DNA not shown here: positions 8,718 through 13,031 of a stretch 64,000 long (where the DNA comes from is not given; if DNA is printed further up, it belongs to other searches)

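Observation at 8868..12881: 1337-aa XRE-HTH protein with no recognisable enzymatic motif, divergent from a toxin-antitoxin-like pair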

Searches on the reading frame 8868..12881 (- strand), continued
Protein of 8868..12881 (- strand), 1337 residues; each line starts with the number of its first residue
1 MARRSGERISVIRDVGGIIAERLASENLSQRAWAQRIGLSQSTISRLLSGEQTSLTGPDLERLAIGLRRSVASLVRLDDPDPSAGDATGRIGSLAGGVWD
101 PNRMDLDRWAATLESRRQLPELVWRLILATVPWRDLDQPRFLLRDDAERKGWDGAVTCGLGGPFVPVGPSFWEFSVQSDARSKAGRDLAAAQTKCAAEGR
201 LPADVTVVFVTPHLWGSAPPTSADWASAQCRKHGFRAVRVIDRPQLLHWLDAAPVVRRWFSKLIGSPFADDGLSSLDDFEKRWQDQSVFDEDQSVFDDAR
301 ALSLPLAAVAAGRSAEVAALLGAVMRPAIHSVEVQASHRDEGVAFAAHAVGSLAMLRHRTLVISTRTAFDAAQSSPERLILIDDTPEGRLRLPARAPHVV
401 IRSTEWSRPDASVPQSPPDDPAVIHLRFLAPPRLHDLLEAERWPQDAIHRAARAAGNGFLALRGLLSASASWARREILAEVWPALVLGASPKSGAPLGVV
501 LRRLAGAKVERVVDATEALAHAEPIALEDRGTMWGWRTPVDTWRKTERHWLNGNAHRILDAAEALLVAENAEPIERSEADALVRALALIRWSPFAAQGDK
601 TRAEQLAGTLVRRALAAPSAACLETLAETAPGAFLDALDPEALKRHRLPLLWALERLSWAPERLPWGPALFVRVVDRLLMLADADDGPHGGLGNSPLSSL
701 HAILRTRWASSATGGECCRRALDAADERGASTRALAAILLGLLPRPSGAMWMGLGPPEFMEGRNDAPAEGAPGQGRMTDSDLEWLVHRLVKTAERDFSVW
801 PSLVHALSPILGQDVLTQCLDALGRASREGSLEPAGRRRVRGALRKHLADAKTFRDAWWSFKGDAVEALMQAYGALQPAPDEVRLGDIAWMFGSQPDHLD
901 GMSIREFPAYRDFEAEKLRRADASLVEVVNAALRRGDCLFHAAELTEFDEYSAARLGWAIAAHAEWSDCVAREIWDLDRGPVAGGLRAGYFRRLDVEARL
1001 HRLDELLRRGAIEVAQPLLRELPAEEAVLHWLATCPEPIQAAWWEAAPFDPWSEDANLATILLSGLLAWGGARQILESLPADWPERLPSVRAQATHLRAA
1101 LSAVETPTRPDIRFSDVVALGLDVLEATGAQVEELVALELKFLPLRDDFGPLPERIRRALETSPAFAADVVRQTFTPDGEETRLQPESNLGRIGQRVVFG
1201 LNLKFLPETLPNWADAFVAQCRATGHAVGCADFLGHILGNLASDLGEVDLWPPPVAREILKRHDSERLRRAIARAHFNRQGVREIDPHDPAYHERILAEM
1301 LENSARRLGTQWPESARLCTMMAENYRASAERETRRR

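Call 52: get_annotated_region(hit=H7, flank=7000)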
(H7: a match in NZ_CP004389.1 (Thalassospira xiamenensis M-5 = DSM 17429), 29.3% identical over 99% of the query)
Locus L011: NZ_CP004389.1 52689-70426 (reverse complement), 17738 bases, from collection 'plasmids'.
description: Thalassospira xiamenensis M-5 = DSM 17429 strain M-5 plasmid unnamed, complete sequence
organism: Thalassospira xiamenensis M-5 = DSM 17429 (NCBI taxid 1123366)
taxonomy: Bacteria; Pseudomonadota; Alphaproteobacteria; Rhodospirillales; Thalassospiraceae; Thalassospira; Thalassospira xiamenensis; Thalassospira xiamenensis M-5 = DSM 17429
host: -; source: surface seawater from the sea close to Xiamen, China; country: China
typing (MOB-suite, as given by PLSDB): non-mobilizable
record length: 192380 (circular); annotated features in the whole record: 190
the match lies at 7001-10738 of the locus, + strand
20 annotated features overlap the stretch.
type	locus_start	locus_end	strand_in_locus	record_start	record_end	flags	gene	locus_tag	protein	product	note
CDS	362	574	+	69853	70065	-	-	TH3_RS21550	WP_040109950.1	hypothetical protein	-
CDS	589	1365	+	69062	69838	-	-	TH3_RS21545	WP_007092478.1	abortive infection family protein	-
CDS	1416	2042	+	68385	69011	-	-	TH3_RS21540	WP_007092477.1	hypothetical protein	-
CDS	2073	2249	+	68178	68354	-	-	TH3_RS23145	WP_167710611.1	hypothetical protein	-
CDS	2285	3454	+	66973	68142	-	-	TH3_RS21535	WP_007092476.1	SIR2 family protein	-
CDS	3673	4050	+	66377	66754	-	-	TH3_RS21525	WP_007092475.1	hypothetical protein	-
CDS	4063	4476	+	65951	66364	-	-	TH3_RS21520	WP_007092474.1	hypothetical protein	-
CDS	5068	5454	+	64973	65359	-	-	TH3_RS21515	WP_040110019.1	MbcA/ParS/Xre antitoxin family protein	-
CDS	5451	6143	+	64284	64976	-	-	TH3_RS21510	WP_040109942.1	RES family NAD+ phosphorylase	-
CDS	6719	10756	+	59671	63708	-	-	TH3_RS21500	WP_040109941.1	helix-turn-helix transcriptional regulator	-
CDS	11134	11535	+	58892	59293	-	-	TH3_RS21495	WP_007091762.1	antitoxin Xre/MbcA/ParS toxin-binding domain-containing protein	-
CDS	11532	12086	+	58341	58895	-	-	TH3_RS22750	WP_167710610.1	RES domain-containing protein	-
CDS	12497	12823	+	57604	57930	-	-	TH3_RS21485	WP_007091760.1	hypothetical protein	-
CDS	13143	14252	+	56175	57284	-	-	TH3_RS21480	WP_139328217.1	hypothetical protein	-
CDS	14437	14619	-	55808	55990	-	-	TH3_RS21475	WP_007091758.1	hypothetical protein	-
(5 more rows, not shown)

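Call 53: search_protein_families(library=padloc, proteins=[P0011, P0013, P0010, P0084, L009:6701-10771:+, L010:152-4264:+], max_evalue=0.01)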
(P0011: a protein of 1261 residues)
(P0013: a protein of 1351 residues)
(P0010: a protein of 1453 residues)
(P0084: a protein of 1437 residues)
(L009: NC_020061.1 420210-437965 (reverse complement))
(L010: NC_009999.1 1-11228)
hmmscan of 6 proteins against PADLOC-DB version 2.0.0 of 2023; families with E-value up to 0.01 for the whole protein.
P0011 (1261 aa): 0 families

P0013 (1351 aa): 15 families
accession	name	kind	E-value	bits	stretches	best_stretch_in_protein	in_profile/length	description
PDLC03669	Control_protein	-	1.2e-11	42.8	1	9-85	10-89/96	control protein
PDLC04142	capH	-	6.1e-08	31.7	1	11-103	9-84/103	capH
PDLC03949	RmrA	-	1.2e-07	29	1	8-71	2-64/363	-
PDLC03948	RmrA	-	1.9e-06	25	1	8-69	8-69/397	-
PDLC03952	RmrA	-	1.5e-05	22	1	8-67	22-81/395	-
PDLC03955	RmrA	-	1.8e-05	22.2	1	11-70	23-82/371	-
PDLC02926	HTH_VI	-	2.8e-05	22.3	1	12-62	5-55/92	-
PDLC03951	RmrA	-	3.6e-05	20.9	1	10-70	10-70/400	-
PDLC03954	RmrA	-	7.5e-05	19.8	1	9-70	11-72/380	-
PDLC03953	RmrA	-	0.00011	19.5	1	10-62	7-59/373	-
PDLC03944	RmrA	-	0.00014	19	1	10-69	8-67/384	-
PDLC03947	RmrA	-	0.00045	17.1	1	9-69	12-72/383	-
PDLC03991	PD-Lambda-4_A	-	0.00046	15.9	1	660-753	591-684/1283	-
PDLC03945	RmrA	-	0.0026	15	1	11-69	5-63/394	-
PDLC03956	RmrA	-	0.0062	13.6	0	12-69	15-70/399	-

P0010 (1453 aa): 0 families

P0084 (1437 aa): 0 families

L009:6701-10771:+ (1356 aa): 5 families
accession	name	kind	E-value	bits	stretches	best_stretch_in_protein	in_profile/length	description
PDLC03669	Control_protein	-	6.1e-13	46.9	1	13-81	8-77/96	control protein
PDLC04142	capH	-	9.1e-05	21.5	1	13-96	5-84/103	capH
PDLC03949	RmrA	-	0.00012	19.1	1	14-68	2-56/363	-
PDLC03952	RmrA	-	0.00016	18.7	1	11-67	19-75/395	-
PDLC03953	RmrA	-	0.0012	16.1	1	15-66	6-57/373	-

L010:152-4264:+ (1370 aa): 1 family
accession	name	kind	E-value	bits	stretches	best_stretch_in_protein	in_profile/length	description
PDLC03991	PD-Lambda-4_A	-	9.5e-05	18.2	1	635-802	562-726/1283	-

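Call 72: search_protein_families(library=padloc, alignment_id=A5, max_evalue=0.01)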
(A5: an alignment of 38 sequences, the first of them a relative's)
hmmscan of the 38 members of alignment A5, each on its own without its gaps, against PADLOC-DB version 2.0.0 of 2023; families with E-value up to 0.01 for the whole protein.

A. member 1, P0091 (1256 aa): 1 family
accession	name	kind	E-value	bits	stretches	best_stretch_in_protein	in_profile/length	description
PDLC03991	PD-Lambda-4_A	-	3.9e-05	19.5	0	567-640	590-663/1283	-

B. families by the number of members that match (of 38 scanned): 15 families
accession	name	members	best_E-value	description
PDLC03991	PD-Lambda-4_A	7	3.9e-05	-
PDLC03669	Control_protein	5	1.2e-14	control protein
PDLC04142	capH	5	2.6e-06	capH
PDLC03949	RmrA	5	2.1e-05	-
PDLC03953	RmrA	4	2.6e-05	-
PDLC03952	RmrA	3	3.2e-06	-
PDLC02926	HTH_VI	3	0.00016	-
PDLC04133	mad1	1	2e-13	mads_1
PDLC03990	PD-Lambda-4_A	1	5.6e-05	-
PDLC03948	RmrA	1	7.4e-05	-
PDLC03955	RmrA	1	0.00036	-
PDLC03665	Control_protein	1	0.0022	control protein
PDLC03947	RmrA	1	0.0025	-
PDLC03951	RmrA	1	0.0028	-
PDLC03954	RmrA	1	0.0038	-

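Call 73: search_protein_families(library=pfam, alignment_id=A5, max_evalue=0.01)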
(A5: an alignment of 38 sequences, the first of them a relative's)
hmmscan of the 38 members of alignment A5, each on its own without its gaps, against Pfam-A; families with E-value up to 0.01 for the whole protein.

A. member 1, P0091 (1256 aa): 0 families

B. families by the number of members that match (of 38 scanned): 9 families
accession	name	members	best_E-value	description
PF01381.28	HTH_3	6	4.3e-08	Helix-turn-helix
PF13560.12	HTH_31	6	1.9e-06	Helix-turn-helix domain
PF00376.29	MerR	1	1.5e-10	MerR family regulatory protein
PF12728.13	HTH_17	1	1.8e-09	Helix-turn-helix domain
PF13411.12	MerR_1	1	5.7e-07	MerR HTH family regulatory protein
PF25595.1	Phage_TTP_16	1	0.0015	Phage tail tube protein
PF13384.12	HTH_23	1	0.0018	Homeodomain-like domain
PF13413.12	HTH_25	1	0.0026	Helix-turn-helix domain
PF13744.12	HTH_37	1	0.0087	Helix-turn-helix domain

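Call 76: get_annotated_region(hit=H22, flank=5000)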
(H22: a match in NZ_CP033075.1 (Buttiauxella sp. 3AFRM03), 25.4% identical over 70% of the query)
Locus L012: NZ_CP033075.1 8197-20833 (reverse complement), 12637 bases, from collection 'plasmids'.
description: Buttiauxella sp. 3AFRM03 plasmid pBTX_57, complete sequence
organism: Buttiauxella sp. 3AFRM03 (NCBI taxid 2479367)
taxonomy: Bacteria; Pseudomonadota; Gammaproteobacteria; Enterobacterales; Enterobacteriaceae; Buttiauxella; Buttiauxella sp. 3AFRM03
host: -; source: Cerambycidae sp.,pure isolate,larvae; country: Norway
typing (MOB-suite, as given by PLSDB): mobilizable; relaxase MOBC
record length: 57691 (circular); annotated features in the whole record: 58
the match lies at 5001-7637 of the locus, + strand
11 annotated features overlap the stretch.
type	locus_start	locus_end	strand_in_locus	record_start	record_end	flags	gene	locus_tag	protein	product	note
CDS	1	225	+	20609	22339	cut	-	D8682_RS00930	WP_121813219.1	hybrid sensor histidine kinase/response regulator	GO:0000160 - phosphorelay signal transduction system [Evidence IEA]; GO:0007165 - signal transduction [Evidence IEA]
CDS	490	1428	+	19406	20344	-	-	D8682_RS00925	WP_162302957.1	hypothetical protein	-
CDS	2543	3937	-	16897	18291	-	ltrA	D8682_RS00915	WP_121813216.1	group II intron reverse transcriptase/maturase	GO:0000373 - Group II intron splicing [Evidence IEA]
CDS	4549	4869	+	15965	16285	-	-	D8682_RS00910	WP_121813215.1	hypothetical protein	-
CDS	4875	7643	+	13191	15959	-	-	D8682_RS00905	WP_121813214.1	hypothetical protein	-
CDS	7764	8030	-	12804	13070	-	-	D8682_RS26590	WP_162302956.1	hypothetical protein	-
CDS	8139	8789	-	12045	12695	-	-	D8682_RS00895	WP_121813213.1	hypothetical protein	-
CDS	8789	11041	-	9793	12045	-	-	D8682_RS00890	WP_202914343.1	M23 family metallopeptidase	GO:0006508 - proteolysis [Evidence IEA]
CDS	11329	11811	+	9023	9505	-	-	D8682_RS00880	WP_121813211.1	hypothetical protein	-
CDS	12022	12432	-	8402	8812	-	-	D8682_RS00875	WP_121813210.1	type II toxin-antitoxin system HicB family antitoxin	-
CDS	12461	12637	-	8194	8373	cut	-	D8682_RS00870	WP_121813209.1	type II toxin-antitoxin system HicA family toxin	-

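Call 77: get_annotated_region(hit=H21, flank=5000)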
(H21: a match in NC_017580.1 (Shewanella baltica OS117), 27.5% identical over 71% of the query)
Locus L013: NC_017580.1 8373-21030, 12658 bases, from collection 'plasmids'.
description: Shewanella baltica OS117 plasmid pSBAL11702, complete sequence
organism: Shewanella baltica OS117 (NCBI taxid 693970)
taxonomy: Bacteria; Pseudomonadota; Gammaproteobacteria; Alteromonadales; Shewanellaceae; Shewanella; Shewanella baltica; Shewanella baltica OS117
host: -; source: -; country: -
typing (MOB-suite, as given by PLSDB): conjugative; replicon rep_cluster_862; relaxase MOBH; mating-pair formation MPF_G
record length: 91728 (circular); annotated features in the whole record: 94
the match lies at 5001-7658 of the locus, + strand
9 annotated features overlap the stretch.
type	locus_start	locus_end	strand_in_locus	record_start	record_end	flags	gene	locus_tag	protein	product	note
CDS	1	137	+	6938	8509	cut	-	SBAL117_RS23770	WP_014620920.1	DUF6035 family protein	-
CDS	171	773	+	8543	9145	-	-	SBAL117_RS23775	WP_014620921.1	hypothetical protein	-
CDS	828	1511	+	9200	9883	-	-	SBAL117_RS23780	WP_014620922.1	hypothetical protein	-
CDS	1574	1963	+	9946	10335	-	-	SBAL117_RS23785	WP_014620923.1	hypothetical protein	-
CDS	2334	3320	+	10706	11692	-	-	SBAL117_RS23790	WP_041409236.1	Abi family protein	-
CDS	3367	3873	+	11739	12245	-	-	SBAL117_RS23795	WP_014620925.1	super-infection exclusion protein B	-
CDS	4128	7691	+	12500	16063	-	-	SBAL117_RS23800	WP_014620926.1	hypothetical protein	-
CDS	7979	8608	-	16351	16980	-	-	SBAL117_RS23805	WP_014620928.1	recombinase family protein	GO:0006310 - DNA recombination [Evidence IEA]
CDS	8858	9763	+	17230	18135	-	-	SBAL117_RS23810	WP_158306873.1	XRE family transcriptional regulator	-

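Call 78: search_protein_families(library=padloc, proteins=[L013:4128-7691:+, L012:4875-7643:+], max_evalue=0.01)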
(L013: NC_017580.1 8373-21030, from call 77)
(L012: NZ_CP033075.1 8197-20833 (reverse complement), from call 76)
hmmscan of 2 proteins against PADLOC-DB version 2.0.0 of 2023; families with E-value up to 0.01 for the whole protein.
L013:4128-7691:+ (1187 aa): 0 families

L012:4875-7643:+ (922 aa): 0 families

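Call 80: search_solved_structures(query=A5, max_evalue=10, show_alignments=3)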
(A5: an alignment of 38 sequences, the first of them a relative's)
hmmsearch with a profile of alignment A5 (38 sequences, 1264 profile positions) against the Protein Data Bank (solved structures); distinct sequences matched with E-value up to 10: 4.
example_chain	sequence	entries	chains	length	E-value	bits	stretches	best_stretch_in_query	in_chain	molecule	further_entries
2lse_A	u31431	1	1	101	0.093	13.7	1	713-788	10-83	Four Helix Bundle Protein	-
6pq1_A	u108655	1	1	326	0.3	12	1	383-436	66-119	Orange carotenoid-binding protein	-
1zbm_A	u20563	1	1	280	0.48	11.4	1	167-241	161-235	hypothetical protein AF1704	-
8vl3_A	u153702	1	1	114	0.51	11.3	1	252-330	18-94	De novo designed protein F3 parent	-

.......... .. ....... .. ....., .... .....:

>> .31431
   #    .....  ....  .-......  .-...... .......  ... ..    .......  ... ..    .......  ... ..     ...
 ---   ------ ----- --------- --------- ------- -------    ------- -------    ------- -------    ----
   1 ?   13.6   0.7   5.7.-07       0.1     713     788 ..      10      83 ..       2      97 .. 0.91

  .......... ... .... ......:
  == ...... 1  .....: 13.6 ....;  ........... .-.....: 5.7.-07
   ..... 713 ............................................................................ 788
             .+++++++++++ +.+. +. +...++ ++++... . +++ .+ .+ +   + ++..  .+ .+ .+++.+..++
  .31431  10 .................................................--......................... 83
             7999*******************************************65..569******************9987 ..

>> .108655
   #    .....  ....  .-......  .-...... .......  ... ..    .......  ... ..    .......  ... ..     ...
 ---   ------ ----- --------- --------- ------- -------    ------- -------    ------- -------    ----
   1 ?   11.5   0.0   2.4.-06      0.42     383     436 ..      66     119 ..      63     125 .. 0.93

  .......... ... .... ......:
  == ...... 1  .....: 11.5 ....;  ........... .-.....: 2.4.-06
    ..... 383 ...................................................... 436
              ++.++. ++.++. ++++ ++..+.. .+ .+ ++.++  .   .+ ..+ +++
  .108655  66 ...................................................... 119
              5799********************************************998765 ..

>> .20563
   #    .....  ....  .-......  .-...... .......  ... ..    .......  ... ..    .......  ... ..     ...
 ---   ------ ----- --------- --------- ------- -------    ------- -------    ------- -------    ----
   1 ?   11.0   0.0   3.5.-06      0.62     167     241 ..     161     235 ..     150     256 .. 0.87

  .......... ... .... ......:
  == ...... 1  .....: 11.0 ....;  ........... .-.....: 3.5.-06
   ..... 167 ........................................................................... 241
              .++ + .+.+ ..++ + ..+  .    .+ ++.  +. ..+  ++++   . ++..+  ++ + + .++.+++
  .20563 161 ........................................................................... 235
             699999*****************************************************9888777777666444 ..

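Call 88: get_annotated_region(hit=H11, flank=7000)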
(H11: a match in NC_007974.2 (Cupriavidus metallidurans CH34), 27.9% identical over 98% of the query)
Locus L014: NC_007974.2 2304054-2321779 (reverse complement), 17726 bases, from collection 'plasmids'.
description: Cupriavidus metallidurans CH34 megaplasmid, complete sequence
organism: Cupriavidus metallidurans CH34 (NCBI taxid 266264)
taxonomy: Bacteria; Pseudomonadota; Betaproteobacteria; Burkholderiales; Burkholderiaceae; Cupriavidus; Cupriavidus metallidurans; Cupriavidus metallidurans CH34
host: -; source: -; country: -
typing (MOB-suite, as given by PLSDB): mobilizable; replicon rep_cluster_104,rep_cluster_1581,rep_cluster_80; relaxase MOBP,MOBP
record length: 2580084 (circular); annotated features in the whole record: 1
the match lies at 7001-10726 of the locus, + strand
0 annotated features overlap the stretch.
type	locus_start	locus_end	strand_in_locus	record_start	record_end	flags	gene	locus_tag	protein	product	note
